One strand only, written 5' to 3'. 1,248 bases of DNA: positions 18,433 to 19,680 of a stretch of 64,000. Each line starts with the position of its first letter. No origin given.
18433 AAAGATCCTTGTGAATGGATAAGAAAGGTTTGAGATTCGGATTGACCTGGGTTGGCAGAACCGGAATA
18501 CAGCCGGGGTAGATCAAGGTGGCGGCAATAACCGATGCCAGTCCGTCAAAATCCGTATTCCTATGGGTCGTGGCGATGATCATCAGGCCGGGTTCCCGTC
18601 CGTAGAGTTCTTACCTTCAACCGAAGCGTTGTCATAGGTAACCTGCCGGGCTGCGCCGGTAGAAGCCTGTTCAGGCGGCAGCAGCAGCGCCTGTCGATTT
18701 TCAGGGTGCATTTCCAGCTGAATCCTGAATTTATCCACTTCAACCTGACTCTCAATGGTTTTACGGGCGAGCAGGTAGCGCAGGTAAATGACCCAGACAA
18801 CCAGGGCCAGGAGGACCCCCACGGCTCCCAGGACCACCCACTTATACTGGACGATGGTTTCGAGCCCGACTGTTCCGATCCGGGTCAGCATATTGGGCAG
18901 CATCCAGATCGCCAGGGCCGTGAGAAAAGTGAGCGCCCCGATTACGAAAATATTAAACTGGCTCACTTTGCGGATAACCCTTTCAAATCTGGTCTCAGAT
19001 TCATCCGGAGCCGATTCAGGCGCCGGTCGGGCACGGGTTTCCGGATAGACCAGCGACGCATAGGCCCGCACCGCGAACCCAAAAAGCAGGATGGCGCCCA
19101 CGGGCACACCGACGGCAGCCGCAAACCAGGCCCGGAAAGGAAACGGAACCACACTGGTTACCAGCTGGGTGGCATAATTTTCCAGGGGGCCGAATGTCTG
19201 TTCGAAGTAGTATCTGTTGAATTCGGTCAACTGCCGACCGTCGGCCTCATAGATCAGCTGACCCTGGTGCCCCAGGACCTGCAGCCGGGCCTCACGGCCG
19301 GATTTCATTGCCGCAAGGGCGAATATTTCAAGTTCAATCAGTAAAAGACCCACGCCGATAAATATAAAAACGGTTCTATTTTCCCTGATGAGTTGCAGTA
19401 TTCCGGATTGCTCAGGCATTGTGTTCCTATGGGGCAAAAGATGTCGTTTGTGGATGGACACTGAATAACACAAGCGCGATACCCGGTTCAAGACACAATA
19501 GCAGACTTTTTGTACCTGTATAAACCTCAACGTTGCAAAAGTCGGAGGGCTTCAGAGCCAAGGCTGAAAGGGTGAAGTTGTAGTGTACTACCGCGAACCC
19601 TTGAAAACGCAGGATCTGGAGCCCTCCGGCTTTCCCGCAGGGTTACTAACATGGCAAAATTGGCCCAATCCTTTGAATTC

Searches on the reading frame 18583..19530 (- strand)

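Call 24: search_protein_families(library=pfam, proteins=[window:18583-19530:-], max_evalue=0.00001)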
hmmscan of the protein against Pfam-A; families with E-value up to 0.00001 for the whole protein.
window:18583-19530:- (315 aa): 0 families

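Call 45: search_protein_families(library=pfam, proteins=[window:18583-19530:-], max_evalue=5)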
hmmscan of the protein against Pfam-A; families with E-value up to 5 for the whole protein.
window:18583-19530:- (315 aa): 4 families
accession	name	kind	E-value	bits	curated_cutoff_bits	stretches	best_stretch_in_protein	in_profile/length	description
PF20693.3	YobI-ATPase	-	0.015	15.3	27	1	179-274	91-185/363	YobI-like P-loop NTPase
PF06638.16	Strabismus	-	0.047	12.8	25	1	189-252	89-152/503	Strabismus protein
PF20990.2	DUF2207_C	-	0.2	11.8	33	1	188-267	134-202/247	Predicted membrane protein (DUF2207) C-terminal domain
PF09568.16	RE_MjaI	-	0.29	11.4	22.7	1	74-126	7-59/164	MjaI restriction endonuclease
